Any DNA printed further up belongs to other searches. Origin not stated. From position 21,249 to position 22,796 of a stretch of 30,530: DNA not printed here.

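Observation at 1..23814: Possible three-way hybrid: discrete KS/CLF + ACP supplying the starter for a loader-less type I PKS and a C-domain-first NRPS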

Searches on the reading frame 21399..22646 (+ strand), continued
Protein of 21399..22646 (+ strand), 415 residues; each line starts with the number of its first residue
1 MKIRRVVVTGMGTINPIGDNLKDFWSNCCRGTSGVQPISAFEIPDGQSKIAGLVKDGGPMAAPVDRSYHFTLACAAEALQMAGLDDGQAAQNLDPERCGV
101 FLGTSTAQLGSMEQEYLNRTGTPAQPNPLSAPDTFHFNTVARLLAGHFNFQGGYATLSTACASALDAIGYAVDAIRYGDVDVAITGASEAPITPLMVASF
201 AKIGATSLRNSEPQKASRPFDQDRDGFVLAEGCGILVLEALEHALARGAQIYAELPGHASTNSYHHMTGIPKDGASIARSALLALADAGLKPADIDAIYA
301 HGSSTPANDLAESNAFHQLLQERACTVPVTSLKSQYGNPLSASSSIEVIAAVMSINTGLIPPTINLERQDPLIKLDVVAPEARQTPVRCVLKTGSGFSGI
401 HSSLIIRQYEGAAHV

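Call 25: find_encoding_contigs(protein=P0023, flank=10000, max_places=2)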
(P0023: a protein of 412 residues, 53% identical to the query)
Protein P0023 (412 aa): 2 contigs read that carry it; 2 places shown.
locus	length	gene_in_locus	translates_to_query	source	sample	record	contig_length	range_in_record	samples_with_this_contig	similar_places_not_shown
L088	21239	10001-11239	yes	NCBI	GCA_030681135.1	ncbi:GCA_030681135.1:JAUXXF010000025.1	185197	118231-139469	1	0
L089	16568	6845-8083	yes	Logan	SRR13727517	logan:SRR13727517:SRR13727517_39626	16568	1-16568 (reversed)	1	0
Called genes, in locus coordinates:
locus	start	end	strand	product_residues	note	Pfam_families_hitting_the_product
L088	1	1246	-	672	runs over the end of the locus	PF13489:Methyltransf_23 (weak)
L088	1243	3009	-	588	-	PF01565:FAD_binding_4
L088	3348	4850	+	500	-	PF08323:Glyco_transf_5, PF13439:Glyco_transf_4, PF13579:Glyco_trans_4_4 (faint), PF00534:Glycos_transf_1, PF13692:Glyco_trans_1_4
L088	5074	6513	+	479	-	PF04055:Radical_SAM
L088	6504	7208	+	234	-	PF00550:PP-binding (weak)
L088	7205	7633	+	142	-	PF10604:Polyketide_cyc2 (weak), PF03364:Polyketide_cyc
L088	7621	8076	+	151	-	PF03364:Polyketide_cyc (weak)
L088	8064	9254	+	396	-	PF01266:DAO (weak), PF01494:FAD_binding_3, PF12831:FAD_oxidored (faint), PF04820:Trp_halogenase (weak)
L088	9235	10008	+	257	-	PF04199:Cyclase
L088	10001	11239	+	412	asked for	PF00109:ketoacyl-synt, PF02801:Ketoacyl-synt_C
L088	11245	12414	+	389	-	PF00109:ketoacyl-synt, PF02801:Ketoacyl-synt_C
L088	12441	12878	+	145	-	PF10604:Polyketide_cyc2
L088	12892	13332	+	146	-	PF01878:EVE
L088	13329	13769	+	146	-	PF10604:Polyketide_cyc2 (weak)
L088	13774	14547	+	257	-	-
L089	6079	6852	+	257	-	PF04199:Cyclase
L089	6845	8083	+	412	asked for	PF00109:ketoacyl-synt, PF02801:Ketoacyl-synt_C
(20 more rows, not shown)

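Call 71: search_protein_families(library=ncbifam, proteins=[window:21399-22646:+], max_evalue=0.01)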
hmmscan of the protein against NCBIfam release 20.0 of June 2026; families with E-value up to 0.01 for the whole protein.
window:21399-22646:+ (415 aa): 29 families (the best 25 are shown)
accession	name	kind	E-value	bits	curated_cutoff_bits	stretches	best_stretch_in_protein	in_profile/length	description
TIGR03150.1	fabF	equivalog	4.9e-109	364.7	493.75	1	4-407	1-407/407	beta-ketoacyl-ACP synthase II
NF005589.0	PRK07314.1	subfamily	2.2e-106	356.1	387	1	1-409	1-412/413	beta-ketoacyl-ACP synthase II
NF004970.0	PRK06333.1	subfamily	3.5e-97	325.9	525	1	1-410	1-423/424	beta-ketoacyl-ACP synthase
NF005076.0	PRK06501.1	equivalog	2.9e-83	280.1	629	1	6-408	13-422/425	beta-ketoacyl-ACP synthase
NF006274.0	PRK08439.1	equivalog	9.1e-81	271.7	621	1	3-408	1-405/406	beta-ketoacyl-ACP synthase II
NF006434.0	PRK08722.1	equivalog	5.3e-76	256.1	759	1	1-408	1-413/414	beta-ketoacyl-ACP synthase II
NF006587.0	PRK09116.1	equivalog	3.6e-68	230.2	470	1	4-409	2-407/408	beta-ketoacyl-ACP synthase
NF005916.1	PRK07910.1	equivalog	8.5e-61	206.1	560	1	3-405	11-414/418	KasA/KasB family beta-ketoacyl-ACP synthase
NF004618.0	PRK05952.1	equivalog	3.2e-57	194.2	455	1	5-408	3-382/384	beta-ketoacyl-ACP synthase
NF005935.0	PRK07967.1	equivalog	6e-57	193.3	630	1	3-410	1-405/406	beta-ketoacyl-ACP synthase I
NF058662.1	cispenta_AmcF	equivalog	1.6e-55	188.7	325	1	6-407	2-368/369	cispentacin biosynthesis acyltransferase subunit AmcF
NF005490.0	PRK07103.1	equivalog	4.3e-50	171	445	1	3-408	3-412/414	polyketide beta-ketoacyl:acyl carrier protein synthase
NF006618.0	PRK09185.1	subfamily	3e-46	158.2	407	1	4-408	3-392/394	beta-ketoacyl-ACP synthase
NF040607.1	mycolic_Pks13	equivalog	3.2e-35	121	2100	1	64-410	185-527/1680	polyketide synthase Pks13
NF045894.1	PKS_plus_SDR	equivalog_domain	2.4e-34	118.3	1740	1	70-375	93-385/1515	type I polyketide synthase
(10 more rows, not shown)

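Call 80: search_protein_families(library=pfam, proteins=[L093:1419-1775:-], max_evalue=0.001)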
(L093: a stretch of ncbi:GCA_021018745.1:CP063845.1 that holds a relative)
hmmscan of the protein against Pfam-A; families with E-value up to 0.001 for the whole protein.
L093:1419-1775:- (118 aa): 0 families
